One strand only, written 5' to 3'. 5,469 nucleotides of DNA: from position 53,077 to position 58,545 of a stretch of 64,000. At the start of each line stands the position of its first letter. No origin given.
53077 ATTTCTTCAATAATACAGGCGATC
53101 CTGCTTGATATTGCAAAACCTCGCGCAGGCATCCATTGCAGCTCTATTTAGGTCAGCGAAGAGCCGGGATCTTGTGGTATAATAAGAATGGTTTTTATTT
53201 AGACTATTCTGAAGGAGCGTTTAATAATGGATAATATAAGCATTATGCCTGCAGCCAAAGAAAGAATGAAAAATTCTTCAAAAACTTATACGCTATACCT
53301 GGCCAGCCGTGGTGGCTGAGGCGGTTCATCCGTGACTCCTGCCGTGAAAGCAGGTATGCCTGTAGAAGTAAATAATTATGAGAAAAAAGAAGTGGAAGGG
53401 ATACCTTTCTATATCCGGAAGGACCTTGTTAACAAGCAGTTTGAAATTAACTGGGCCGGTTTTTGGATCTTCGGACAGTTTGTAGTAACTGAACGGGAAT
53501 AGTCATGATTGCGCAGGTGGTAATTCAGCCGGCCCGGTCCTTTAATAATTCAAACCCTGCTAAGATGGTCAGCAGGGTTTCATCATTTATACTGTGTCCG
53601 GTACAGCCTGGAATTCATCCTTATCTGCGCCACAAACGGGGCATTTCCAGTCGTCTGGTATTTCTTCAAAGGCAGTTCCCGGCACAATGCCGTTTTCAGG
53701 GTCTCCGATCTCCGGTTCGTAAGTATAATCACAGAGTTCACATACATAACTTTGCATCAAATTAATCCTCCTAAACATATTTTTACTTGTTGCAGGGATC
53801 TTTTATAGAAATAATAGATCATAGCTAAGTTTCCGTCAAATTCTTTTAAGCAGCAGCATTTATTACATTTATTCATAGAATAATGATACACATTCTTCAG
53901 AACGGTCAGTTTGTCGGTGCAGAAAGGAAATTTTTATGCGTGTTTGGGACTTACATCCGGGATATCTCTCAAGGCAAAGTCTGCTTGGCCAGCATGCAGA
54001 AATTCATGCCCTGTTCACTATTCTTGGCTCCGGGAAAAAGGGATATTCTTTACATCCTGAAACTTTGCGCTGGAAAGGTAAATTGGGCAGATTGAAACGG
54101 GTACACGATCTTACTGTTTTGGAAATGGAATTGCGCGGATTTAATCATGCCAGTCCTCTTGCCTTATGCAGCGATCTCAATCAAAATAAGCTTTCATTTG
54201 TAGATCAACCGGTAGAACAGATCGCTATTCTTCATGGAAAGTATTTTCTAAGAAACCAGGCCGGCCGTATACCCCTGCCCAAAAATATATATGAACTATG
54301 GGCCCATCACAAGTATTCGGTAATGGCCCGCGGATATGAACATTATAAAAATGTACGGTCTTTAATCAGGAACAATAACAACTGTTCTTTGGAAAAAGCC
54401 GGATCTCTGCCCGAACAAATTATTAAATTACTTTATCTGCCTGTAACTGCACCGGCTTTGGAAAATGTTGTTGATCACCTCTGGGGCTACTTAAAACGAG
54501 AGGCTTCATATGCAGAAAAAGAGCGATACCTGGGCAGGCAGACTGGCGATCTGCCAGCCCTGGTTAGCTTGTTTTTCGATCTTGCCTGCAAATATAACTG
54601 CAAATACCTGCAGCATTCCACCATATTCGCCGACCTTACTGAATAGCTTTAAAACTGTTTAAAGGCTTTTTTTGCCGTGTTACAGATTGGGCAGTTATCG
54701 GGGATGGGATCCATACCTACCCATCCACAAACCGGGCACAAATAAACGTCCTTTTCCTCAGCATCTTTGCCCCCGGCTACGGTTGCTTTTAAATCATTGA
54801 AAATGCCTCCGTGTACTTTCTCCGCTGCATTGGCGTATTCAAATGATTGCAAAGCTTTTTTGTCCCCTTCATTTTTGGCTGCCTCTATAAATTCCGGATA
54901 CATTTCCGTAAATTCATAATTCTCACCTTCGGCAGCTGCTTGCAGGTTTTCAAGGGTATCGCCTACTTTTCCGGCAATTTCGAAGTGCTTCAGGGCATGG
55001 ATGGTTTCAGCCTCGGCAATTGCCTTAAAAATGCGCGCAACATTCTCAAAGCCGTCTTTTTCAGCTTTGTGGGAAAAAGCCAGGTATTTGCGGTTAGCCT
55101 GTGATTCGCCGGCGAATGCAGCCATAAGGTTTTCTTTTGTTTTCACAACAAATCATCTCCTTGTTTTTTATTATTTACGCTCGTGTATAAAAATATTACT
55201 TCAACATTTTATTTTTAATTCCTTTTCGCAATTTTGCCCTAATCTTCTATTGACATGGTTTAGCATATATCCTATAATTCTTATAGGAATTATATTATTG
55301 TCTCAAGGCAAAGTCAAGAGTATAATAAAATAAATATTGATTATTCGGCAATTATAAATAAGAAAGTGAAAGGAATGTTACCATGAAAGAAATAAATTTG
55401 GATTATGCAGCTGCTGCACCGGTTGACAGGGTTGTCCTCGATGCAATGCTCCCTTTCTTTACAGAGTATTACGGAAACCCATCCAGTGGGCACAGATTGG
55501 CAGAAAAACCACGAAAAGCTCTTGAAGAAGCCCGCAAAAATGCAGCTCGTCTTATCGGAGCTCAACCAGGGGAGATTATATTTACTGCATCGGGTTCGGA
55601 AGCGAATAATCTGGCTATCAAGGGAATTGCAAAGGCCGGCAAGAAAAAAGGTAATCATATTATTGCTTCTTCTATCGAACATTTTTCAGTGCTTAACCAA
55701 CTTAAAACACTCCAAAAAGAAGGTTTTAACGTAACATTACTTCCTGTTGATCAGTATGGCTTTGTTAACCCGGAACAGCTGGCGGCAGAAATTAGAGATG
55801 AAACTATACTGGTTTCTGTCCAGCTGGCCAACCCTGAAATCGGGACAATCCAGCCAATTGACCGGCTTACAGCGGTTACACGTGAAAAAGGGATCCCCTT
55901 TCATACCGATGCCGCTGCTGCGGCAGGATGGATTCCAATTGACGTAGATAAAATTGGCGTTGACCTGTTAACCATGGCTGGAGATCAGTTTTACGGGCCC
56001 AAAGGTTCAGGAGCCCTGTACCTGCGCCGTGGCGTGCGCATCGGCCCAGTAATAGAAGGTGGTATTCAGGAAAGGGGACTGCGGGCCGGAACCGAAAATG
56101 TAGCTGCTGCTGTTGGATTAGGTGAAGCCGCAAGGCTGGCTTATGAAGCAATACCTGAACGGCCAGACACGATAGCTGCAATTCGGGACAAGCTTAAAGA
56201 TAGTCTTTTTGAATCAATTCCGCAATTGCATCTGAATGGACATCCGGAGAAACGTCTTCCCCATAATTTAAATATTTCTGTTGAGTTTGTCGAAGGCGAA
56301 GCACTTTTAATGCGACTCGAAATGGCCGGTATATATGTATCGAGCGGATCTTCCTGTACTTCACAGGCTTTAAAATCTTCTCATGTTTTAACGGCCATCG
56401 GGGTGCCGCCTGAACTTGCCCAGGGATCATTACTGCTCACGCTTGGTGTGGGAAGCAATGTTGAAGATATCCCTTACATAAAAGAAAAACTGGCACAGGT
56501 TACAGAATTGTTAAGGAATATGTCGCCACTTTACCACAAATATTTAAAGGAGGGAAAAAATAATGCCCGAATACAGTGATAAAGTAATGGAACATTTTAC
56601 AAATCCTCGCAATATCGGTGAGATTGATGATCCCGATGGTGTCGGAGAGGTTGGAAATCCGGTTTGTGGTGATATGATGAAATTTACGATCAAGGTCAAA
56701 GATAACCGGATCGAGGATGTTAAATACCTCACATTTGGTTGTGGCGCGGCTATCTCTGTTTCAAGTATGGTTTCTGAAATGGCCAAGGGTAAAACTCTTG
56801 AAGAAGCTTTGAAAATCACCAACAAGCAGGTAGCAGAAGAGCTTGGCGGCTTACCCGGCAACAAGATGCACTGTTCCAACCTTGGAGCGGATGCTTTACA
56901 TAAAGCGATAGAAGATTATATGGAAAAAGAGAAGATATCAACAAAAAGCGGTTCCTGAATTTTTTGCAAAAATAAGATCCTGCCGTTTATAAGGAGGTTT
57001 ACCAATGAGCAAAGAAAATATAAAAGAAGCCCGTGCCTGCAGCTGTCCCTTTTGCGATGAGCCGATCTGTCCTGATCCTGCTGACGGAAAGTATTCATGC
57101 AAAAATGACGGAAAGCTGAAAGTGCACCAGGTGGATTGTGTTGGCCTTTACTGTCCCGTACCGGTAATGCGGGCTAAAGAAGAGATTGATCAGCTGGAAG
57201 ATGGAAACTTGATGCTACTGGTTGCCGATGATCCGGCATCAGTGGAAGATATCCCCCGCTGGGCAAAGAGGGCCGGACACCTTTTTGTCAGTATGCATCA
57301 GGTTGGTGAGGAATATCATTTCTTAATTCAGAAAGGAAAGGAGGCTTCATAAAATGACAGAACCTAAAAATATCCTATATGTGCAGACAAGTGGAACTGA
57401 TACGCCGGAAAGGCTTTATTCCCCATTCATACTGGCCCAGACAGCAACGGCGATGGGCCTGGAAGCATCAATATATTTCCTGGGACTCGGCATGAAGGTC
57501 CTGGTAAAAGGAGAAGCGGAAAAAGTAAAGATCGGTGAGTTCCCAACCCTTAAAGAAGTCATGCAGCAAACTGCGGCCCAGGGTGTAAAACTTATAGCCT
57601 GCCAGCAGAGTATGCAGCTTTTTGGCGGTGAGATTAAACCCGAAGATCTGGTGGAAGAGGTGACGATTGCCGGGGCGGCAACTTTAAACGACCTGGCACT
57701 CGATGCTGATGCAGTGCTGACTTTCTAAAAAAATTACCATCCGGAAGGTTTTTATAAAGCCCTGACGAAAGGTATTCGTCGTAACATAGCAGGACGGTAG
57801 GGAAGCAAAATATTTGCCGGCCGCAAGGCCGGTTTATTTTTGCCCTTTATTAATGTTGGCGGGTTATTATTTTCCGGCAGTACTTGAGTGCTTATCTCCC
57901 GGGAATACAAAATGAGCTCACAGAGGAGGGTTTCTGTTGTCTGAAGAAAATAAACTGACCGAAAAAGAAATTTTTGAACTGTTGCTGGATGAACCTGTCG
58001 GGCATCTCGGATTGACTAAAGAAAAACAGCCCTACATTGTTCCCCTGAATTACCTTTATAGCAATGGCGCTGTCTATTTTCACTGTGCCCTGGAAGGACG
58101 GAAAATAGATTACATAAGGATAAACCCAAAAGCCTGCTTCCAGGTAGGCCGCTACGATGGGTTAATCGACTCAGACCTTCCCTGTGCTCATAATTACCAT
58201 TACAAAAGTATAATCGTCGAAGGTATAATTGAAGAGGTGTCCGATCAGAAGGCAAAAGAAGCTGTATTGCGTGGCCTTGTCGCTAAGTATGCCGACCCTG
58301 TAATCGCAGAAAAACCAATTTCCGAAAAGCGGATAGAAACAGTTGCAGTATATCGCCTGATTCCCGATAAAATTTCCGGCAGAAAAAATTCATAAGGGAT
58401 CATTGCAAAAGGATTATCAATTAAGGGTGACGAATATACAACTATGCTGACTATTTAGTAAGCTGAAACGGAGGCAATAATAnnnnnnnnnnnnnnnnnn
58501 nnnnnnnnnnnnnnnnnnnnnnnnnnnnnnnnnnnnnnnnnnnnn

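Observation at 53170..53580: Unannotated candidate small selenoprotein with its own promoter, SD, in-frame UGA and terminator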

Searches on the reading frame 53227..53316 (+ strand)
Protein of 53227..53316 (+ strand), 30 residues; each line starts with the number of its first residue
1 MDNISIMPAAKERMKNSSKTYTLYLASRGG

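Call 4: search_protein_families(library=ncbifam, proteins=[window:53227-53316:+], max_evalue=1)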
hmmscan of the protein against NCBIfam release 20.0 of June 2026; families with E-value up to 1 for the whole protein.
seq(30 aa): 0 families

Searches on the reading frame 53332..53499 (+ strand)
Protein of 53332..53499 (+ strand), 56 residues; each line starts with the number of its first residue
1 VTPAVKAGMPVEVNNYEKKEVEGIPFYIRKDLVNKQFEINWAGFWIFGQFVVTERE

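Call 4: search_protein_families(library=ncbifam, proteins=[window:53332-53499:+], max_evalue=1)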
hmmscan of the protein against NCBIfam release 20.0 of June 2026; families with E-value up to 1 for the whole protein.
seq(56 aa): 1 family
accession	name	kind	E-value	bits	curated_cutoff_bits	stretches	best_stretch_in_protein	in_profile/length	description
NF041239.1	Moor_selen_rel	subfamily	2.3e-08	34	40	1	2-53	37-89/91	CC/Se motif family (seleno)protein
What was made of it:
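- The full-length readthrough matches NF041239 end to end, whereas the 56-aa piece alone scores 34 bits, below the cutoff of 40 (call 4).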

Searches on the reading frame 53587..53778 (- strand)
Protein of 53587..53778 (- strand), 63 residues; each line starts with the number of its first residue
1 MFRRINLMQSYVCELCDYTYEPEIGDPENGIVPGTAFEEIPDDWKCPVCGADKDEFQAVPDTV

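Call 52: search_protein_families(library=pfam, proteins=[window:53587-53778:-], max_evalue=0.001)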
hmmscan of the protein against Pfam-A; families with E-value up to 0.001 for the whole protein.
window:53587-53778:- (63 aa): 2 families
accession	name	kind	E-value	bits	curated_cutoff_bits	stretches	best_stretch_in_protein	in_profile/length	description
PF00301.25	Rubredoxin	-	8.8e-23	80.5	23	1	11-56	2-47/47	Rubredoxin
PF21349.2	RUBY_RBDX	-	4.6e-07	29.6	26.5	1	38-56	13-29/30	Rubrerythrin, rubredoxin-like domain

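Call 70: list_cluster_members(proteins=[window:53332-53499:+, window:53587-53778:-, window:54649-55146:-, window:55383-56579:+])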
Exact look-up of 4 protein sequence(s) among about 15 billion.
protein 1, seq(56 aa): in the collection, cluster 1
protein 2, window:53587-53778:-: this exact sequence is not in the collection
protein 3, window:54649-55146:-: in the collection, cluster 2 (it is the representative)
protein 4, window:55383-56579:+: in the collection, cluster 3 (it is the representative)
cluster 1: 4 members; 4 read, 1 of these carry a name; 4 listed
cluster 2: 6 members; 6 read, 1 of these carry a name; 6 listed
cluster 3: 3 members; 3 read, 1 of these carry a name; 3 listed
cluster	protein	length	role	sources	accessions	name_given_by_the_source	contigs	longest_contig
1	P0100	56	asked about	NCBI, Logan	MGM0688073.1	MAG: hypothetical protein ACQESO_00640 [Bacillota bacterium]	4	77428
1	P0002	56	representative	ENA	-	-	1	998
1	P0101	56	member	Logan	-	-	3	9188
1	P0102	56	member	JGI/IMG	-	-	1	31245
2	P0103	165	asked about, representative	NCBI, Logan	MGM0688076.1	MAG: rubrerythrin family protein [Bacillota bacterium]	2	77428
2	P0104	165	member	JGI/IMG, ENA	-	-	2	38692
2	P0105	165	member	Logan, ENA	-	-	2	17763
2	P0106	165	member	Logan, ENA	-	-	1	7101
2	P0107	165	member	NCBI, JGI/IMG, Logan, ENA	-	-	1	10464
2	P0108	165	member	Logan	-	-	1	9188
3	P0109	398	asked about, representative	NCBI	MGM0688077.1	MAG: cysteine desulfurase family protein [Bacillota bacterium]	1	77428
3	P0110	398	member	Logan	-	-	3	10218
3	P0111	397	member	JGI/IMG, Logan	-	-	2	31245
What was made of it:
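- GenBank annotates only the 56-aa piece, as hypothetical protein MGM0688073.1 (call 70).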

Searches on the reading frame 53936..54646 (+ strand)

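Call 52: search_protein_families(library=pfam, proteins=[window:53936-54646:+], max_evalue=0.001)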
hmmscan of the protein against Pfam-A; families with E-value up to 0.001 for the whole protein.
window:53936-54646:+ (236 aa): 2 families
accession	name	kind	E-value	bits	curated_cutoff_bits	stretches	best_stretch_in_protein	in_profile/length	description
PF03013.19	Pyr_excise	-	6.1e-21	75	23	1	1-74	1-78/81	Pyrimidine dimer DNA glycosylase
PF08349.16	DUF1722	-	3.1e-10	40.8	22.5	1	126-232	1-114/117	Protein of unknown function (DUF1722)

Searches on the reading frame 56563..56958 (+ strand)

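Call 52: search_protein_families(library=pfam, proteins=[window:56563-56958:+], max_evalue=0.001)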
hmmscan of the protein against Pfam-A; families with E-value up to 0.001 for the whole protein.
window:56563-56958:+ (131 aa): 1 family
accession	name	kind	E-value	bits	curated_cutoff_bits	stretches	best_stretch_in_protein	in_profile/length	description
PF01592.21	NifU_N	-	6.6e-50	168.9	22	1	3-124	1-125/127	NifU-like N terminal domain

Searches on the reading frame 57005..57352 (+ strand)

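Call 52: search_protein_families(library=pfam, proteins=[window:57005-57352:+], max_evalue=0.001)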
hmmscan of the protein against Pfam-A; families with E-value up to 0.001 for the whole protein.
window:57005-57352:+ (115 aa): 1 family
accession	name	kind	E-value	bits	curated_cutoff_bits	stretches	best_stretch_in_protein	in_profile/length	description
PF01206.22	TusA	-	6.5e-23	80.8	28.6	1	42-110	2-70/70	Sulfurtransferase TusA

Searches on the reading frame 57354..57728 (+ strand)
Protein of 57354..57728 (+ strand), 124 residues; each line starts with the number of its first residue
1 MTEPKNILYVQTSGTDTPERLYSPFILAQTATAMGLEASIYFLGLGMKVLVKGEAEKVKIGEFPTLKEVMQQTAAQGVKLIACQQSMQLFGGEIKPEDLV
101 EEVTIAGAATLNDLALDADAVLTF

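Call 52: search_protein_families(library=pfam, proteins=[window:57354-57728:+], max_evalue=0.001)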
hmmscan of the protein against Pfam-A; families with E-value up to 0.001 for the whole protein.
window:57354-57728:+ (124 aa): 2 families
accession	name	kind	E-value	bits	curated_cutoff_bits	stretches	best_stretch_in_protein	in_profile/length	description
PF02635.20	DsrE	-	1.1e-19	71.2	22.7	1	5-124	1-116/116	DsrE/DsrF-like family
PF13686.11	DrsE_2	-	4.8e-19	69.3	25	2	58-121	93-154/156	DsrE/DsrF/DrsH-like family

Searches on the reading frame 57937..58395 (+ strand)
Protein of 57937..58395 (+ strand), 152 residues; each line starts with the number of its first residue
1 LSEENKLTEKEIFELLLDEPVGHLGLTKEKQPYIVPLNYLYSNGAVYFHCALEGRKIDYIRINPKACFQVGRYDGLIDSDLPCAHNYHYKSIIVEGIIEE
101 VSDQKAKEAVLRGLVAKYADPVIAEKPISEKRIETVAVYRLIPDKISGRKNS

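Call 52: search_protein_families(library=pfam, proteins=[window:57937-58395:+], max_evalue=0.001)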
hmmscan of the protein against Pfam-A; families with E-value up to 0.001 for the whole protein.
window:57937-58395:+ (152 aa): 2 families
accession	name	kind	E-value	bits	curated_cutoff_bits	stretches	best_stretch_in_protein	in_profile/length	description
PF12900.13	Pyridox_ox_2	-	2.8e-28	99.1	27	1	9-150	2-140/140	Pyridoxamine 5'-phosphate oxidase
PF01243.27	PNPOx_N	-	1e-07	32.8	28.1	1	9-145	2-115/120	Pyridoxamine 5'-phosphate oxidase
